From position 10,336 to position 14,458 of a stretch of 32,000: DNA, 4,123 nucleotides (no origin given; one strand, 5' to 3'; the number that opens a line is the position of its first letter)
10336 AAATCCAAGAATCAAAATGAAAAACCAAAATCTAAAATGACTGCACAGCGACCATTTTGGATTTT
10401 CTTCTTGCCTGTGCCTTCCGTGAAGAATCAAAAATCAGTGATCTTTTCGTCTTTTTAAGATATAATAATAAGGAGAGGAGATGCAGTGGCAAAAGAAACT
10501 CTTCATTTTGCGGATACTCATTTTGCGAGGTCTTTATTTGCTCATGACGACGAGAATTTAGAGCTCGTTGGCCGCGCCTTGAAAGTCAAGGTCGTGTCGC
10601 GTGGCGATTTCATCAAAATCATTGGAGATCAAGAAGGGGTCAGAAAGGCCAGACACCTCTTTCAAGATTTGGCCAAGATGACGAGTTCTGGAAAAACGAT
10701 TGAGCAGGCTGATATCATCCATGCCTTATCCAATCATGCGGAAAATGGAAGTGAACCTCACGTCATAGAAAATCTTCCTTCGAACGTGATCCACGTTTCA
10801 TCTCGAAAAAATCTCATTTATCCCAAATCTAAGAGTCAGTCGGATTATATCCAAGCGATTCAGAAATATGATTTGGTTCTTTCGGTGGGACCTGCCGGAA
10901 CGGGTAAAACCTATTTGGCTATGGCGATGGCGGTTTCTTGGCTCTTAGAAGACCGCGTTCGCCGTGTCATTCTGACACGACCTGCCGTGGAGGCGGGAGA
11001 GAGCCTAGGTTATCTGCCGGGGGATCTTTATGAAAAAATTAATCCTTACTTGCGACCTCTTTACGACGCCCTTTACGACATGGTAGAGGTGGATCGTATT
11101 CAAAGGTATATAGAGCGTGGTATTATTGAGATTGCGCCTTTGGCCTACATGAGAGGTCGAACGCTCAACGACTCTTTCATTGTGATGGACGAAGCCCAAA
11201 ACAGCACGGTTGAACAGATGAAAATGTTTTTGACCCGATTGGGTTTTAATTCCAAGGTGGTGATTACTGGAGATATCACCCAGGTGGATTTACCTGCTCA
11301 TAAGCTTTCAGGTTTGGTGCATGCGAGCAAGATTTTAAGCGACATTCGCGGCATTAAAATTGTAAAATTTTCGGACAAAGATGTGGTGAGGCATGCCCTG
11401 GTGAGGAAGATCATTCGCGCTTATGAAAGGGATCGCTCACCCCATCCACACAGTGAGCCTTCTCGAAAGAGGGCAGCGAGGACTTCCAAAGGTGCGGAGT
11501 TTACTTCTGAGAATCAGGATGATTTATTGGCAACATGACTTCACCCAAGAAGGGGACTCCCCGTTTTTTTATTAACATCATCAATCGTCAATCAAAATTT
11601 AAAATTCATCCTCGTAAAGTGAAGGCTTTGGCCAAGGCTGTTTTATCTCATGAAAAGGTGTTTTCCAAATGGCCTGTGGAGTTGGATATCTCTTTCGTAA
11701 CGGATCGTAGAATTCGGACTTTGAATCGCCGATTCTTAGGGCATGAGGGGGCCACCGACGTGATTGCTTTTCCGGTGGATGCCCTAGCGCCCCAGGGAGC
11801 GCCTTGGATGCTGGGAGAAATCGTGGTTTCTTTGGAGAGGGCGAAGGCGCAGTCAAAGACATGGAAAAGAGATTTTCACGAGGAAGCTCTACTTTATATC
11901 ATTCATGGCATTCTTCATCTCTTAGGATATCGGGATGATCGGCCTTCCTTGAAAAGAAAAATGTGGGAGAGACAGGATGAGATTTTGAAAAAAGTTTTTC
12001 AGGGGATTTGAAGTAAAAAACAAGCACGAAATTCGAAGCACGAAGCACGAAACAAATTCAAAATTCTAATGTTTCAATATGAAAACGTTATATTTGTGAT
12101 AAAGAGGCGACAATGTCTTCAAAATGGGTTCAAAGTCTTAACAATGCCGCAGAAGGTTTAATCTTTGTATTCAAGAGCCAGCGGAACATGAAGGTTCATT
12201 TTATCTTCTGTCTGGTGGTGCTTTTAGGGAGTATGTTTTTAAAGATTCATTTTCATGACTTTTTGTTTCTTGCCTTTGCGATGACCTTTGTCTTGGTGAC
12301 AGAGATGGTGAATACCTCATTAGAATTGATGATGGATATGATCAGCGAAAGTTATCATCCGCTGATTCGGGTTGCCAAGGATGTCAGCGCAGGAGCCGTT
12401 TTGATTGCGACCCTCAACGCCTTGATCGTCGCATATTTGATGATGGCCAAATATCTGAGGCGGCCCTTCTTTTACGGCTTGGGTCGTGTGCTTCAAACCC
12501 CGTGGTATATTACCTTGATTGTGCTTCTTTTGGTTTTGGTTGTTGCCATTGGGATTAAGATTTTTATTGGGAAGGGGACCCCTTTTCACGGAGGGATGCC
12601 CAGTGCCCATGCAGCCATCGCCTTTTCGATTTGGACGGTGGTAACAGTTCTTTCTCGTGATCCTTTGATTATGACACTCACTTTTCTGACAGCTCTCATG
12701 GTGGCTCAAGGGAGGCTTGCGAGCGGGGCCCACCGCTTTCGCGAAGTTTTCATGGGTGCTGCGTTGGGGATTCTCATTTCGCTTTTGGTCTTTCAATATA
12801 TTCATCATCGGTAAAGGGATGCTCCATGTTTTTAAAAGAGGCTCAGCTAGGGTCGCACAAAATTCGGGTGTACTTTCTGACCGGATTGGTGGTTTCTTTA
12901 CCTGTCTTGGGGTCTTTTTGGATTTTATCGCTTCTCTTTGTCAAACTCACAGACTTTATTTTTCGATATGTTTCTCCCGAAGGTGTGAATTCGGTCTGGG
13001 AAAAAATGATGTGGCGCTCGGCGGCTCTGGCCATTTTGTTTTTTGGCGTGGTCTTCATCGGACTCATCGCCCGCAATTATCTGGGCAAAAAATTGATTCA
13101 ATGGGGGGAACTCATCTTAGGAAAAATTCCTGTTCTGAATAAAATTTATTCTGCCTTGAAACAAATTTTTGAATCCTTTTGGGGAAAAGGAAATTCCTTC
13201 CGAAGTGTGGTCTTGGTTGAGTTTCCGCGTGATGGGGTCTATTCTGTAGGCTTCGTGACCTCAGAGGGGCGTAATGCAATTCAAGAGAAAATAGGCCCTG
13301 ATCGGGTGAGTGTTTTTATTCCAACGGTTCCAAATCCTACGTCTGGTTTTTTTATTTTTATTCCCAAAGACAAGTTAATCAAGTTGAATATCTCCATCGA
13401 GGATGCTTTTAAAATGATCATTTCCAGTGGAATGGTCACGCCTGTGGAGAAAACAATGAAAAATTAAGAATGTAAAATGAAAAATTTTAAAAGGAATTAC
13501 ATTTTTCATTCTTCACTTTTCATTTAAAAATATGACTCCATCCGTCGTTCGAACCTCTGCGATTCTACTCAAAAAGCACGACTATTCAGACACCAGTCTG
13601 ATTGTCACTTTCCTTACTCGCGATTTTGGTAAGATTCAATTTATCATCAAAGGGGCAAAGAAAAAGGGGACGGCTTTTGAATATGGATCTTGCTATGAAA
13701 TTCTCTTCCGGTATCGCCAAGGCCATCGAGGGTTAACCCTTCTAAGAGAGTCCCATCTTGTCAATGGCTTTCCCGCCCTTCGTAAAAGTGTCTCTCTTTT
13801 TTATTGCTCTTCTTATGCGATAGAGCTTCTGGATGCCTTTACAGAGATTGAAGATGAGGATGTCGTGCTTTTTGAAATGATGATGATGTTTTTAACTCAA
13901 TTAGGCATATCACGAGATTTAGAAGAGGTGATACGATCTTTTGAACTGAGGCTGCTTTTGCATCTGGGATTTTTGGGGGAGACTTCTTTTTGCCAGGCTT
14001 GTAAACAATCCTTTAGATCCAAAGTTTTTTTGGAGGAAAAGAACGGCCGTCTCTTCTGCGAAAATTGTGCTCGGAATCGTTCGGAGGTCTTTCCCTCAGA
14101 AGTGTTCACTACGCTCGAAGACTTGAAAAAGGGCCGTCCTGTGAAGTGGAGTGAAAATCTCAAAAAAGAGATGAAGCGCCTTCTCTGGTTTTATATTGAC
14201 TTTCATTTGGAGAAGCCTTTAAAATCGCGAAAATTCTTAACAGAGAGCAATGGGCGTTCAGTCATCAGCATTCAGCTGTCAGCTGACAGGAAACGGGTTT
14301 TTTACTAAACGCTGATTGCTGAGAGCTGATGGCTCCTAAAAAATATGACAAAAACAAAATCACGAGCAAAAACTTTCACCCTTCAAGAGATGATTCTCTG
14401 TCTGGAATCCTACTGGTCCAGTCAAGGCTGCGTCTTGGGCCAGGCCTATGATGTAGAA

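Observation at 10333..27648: Nearly every intergenic spacer is a heptad-periodic inverted repeat, with a different 7-nt unit at each locus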

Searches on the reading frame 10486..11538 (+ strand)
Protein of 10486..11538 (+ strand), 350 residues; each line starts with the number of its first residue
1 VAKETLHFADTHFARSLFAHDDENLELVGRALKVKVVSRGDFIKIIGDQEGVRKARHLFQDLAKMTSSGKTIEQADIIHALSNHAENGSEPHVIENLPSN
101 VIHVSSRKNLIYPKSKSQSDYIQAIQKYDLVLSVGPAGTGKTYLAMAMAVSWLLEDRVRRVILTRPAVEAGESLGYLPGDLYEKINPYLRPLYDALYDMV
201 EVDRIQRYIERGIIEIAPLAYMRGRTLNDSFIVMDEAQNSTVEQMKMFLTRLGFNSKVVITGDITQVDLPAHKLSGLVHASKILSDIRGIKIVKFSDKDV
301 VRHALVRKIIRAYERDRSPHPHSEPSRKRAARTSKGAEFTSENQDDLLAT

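Call 18: search_protein_families(library=pfam, proteins=[window:10486-11538:+])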
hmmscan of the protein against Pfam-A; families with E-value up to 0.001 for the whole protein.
window:10486-11538:+ (350 aa): 3 families
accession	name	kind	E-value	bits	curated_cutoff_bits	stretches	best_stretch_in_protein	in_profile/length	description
PF02562.22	PhoH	-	1.4e-94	315.8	27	1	111-314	2-205/205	PhoH-like protein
PF13604.12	AAA_30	-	2e-07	31.4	27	1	116-267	4-128/191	AAA domain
PF13245.12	AAA_19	-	1.1e-06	29.3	25.1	1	123-267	6-129/134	AAA domain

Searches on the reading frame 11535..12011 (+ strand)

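Call 18: search_protein_families(library=pfam, proteins=[window:11535-12011:+])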
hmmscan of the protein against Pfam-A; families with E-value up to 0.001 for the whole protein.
window:11535-12011:+ (158 aa): 1 family
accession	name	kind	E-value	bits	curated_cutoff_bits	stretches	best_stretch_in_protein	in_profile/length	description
PF02130.23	YbeY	-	4.5e-30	104.6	25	1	29-153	11-128/129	Endoribonuclease YbeY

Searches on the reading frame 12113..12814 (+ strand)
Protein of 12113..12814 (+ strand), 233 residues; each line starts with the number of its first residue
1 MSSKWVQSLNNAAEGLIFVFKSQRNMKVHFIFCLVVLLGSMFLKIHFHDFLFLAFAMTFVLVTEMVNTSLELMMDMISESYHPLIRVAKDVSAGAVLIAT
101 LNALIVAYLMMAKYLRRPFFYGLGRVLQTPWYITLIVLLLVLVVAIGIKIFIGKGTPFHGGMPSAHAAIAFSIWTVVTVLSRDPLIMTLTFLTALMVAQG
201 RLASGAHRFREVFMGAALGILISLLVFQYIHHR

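Call 18: search_protein_families(library=pfam, proteins=[window:12113-12814:+])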
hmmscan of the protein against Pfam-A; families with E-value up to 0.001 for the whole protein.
window:12113-12814:+ (233 aa): 2 families
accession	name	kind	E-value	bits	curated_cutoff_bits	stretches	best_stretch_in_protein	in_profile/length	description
PF01219.24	DAGK_prokar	-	3.7e-28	97.8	22.3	1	11-110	2-101/102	Prokaryotic diacylglycerol kinase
PF01569.27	PAP2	-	1.5e-10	41.3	27.2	1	159-231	48-126/130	PAP2 superfamily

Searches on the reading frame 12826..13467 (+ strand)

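Call 18: search_protein_families(library=pfam, proteins=[window:12826-13467:+])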
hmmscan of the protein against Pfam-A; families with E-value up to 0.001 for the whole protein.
window:12826-13467:+ (213 aa): 1 family
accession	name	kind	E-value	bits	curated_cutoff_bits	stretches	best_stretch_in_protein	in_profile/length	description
PF04367.18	DUF502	-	4.7e-35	120.2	23.8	1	70-173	2-107/107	Protein of unknown function (DUF502)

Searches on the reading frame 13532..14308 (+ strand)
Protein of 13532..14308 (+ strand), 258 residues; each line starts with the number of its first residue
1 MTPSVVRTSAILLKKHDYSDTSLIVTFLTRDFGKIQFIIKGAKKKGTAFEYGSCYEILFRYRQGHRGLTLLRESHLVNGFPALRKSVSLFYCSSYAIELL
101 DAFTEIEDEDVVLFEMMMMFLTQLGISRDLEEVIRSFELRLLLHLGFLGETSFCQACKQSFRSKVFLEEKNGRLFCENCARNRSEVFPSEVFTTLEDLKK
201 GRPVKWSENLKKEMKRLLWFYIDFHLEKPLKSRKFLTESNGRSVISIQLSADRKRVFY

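Call 18: search_protein_families(library=pfam, proteins=[window:13532-14308:+])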
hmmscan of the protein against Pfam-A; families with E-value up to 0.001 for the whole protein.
window:13532-14308:+ (258 aa): 2 families
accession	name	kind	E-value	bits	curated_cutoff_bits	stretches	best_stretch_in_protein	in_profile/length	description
PF02565.21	RecO_C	-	3.7e-20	72.7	22.1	1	89-233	6-156/157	Recombination protein O C terminal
PF11967.14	RecO_N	-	1.8e-15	57.2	27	1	5-80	3-80/80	Recombination protein O N terminal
